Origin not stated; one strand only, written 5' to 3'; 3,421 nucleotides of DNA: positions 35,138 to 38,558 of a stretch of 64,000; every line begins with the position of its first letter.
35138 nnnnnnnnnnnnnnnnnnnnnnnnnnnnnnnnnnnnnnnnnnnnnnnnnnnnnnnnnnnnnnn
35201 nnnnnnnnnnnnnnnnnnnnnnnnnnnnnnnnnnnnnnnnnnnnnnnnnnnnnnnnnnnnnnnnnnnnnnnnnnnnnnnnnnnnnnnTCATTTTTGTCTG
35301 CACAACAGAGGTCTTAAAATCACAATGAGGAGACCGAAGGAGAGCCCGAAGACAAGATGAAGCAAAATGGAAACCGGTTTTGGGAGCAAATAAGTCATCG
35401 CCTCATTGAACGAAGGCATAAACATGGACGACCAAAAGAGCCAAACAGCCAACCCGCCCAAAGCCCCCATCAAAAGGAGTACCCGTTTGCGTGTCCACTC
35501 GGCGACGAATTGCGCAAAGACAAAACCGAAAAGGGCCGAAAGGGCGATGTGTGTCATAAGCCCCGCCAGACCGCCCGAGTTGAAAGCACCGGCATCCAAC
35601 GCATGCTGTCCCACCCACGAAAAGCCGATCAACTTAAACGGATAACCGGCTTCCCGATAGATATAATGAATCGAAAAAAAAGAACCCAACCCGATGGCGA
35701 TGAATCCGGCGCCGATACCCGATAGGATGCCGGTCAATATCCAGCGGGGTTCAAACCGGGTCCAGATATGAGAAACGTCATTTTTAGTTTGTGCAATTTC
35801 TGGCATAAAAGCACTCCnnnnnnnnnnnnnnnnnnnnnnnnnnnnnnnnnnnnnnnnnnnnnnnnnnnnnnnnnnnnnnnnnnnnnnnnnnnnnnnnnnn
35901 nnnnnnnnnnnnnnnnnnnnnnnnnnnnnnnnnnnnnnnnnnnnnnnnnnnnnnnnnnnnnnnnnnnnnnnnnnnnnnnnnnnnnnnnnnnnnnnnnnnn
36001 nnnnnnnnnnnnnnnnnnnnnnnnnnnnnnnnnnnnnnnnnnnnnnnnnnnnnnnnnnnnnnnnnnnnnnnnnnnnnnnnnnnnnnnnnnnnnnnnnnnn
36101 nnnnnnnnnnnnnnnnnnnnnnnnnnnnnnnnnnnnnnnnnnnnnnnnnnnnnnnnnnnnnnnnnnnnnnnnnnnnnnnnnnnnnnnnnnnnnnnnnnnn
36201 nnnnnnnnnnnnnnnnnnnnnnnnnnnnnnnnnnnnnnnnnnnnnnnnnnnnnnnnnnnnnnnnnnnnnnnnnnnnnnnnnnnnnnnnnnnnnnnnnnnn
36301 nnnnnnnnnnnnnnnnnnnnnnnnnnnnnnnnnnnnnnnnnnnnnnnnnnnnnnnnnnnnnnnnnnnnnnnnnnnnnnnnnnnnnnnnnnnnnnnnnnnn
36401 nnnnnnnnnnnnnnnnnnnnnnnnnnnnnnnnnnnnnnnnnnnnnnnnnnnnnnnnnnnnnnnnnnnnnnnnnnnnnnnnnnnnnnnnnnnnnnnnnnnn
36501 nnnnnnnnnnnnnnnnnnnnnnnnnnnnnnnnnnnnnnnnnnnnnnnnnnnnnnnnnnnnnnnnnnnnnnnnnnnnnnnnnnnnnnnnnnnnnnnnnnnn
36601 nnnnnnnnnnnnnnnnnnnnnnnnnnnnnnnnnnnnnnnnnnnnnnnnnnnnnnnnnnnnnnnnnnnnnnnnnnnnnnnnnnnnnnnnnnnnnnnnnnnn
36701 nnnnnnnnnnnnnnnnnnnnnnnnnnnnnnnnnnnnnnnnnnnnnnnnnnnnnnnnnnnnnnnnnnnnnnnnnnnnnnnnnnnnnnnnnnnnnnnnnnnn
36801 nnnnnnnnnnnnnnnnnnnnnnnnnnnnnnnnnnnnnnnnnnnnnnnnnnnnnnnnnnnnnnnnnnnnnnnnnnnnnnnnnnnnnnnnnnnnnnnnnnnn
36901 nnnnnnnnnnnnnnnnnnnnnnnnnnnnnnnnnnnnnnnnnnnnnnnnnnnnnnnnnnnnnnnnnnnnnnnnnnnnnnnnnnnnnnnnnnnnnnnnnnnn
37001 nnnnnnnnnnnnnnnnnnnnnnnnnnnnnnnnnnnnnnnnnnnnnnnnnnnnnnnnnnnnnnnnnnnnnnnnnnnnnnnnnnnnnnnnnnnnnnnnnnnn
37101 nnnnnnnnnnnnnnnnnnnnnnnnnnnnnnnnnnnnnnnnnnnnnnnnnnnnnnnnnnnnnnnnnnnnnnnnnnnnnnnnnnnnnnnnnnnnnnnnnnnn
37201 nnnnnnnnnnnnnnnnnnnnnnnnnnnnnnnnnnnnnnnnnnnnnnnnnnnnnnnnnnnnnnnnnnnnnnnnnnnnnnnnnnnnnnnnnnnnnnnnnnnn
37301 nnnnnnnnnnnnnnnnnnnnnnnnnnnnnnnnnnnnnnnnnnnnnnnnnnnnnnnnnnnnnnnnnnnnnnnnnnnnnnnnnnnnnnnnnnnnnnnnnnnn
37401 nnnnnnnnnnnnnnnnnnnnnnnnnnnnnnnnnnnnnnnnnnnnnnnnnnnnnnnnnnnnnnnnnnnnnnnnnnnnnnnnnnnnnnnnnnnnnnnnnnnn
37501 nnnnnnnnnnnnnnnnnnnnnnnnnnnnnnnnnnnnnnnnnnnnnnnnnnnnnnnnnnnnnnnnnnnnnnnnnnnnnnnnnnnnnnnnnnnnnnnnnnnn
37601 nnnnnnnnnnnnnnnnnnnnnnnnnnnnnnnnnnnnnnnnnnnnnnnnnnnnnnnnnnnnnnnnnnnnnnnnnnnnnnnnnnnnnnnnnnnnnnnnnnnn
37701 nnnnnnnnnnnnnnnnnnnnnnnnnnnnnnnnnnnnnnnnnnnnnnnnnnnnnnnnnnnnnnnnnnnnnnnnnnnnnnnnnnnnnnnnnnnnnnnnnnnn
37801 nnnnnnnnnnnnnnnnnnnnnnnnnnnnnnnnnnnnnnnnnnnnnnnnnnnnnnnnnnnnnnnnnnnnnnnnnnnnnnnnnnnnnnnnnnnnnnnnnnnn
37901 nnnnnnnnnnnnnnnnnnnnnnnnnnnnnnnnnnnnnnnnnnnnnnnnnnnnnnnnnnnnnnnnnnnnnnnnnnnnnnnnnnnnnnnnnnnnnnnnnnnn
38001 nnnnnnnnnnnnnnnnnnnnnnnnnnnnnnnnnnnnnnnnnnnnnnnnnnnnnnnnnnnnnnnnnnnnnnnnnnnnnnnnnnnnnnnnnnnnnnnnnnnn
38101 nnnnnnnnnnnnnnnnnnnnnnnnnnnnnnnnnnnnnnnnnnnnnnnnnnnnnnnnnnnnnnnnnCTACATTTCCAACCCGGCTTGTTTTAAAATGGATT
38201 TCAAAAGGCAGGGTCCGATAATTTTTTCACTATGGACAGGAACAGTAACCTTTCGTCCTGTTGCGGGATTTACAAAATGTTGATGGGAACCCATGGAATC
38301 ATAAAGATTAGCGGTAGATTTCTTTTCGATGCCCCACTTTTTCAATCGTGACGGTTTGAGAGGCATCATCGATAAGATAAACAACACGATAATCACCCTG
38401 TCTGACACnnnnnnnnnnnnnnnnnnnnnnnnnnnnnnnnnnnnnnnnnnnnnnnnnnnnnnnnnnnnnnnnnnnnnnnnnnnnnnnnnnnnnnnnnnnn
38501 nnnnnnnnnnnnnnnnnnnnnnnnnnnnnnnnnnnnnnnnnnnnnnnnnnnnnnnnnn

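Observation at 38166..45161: tRNA-Leu-centred accessory island packed with four different toxin/antitoxin-type modules but no integrase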

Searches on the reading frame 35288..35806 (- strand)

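Call 31: search_protein_families(library=pfam, proteins=[window:35288-35806:-], max_evalue=0.1)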
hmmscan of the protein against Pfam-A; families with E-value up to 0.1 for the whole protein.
window:35288-35806:- (172 aa): 1 family
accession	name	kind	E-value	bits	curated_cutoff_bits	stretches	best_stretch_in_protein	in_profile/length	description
PF07274.17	DUF1440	-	0.00049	20.6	34.7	1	81-135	55-107/135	Protein of unknown function (DUF1440)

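Call 32: search_protein_families(library=ncbifam, proteins=[window:35288-35806:-], max_evalue=0.1)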
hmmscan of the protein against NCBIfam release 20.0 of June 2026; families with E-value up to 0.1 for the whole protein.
window:35288-35806:- (172 aa): 0 families

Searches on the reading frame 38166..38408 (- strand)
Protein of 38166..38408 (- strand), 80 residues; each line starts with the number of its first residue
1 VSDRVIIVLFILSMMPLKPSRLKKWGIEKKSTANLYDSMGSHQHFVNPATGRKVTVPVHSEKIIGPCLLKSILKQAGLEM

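Call 5: search_protein_families(library=pfam, proteins=[window:38166-38408:-], max_evalue=0.01)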
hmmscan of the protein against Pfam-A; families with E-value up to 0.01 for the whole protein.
window:38166-38408:- (80 aa): 1 family
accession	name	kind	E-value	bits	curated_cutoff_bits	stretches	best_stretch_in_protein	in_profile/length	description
PF07927.17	HicA_toxin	-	5.8e-13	49.2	27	1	39-78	19-58/58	HicA toxin of bacterial toxin-antitoxin,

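Call 6: search_protein_families(library=ncbifam, proteins=[window:38166-38408:-], max_evalue=0.01)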
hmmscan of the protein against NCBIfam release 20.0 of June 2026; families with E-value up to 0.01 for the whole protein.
window:38166-38408:- (80 aa): 0 families

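Call 57: search_protein_representatives(protein=window:38166-38408:-)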
Query: 80 residues. Proteins with E-value up to 0.001 (for the whole library): 64; up to 1e-10: 5; up to 1e-30: 0. The best 64 are listed.
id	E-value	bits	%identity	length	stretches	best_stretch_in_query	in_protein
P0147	3.2e-13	65.8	37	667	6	22-64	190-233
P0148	6.1e-12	61.7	35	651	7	22-61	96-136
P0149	5.8e-11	58.6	37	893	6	22-64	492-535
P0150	9.3e-11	58.0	38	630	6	22-64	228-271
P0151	9.5e-11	57.9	37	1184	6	22-64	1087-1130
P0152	8.3e-10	54.9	37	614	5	22-65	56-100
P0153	3.1e-09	53.1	37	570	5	22-64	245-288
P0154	4.9e-09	52.5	37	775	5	22-64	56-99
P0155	3.9e-08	49.6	35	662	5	22-64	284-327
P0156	9.7e-08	48.4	34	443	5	22-62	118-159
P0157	1.0e-07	48.3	35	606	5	22-61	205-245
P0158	1.7e-07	47.6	37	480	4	22-64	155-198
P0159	2.6e-07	47.0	36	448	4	22-65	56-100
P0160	2.9e-07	46.9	37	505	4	22-64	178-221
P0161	3.0e-07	46.8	37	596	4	22-64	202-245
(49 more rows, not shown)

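Call 69: search_protein_families(library=padloc, proteins=[window:38166-38366:-], max_evalue=0.001)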
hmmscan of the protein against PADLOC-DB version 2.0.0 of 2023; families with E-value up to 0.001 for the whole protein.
window:38166-38366:- (66 aa): 0 families

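Call 70: search_protein_families(library=phrogs, proteins=[window:38166-38366:-], max_evalue=0.001)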
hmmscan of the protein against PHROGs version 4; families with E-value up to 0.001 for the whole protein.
window:38166-38366:- (66 aa): 1 family
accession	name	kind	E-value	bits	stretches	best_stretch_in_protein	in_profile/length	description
phrog_353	-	moron, auxiliary metabolic gene and host takeover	3.4e-13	50.5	1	17-65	17-66/73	toxin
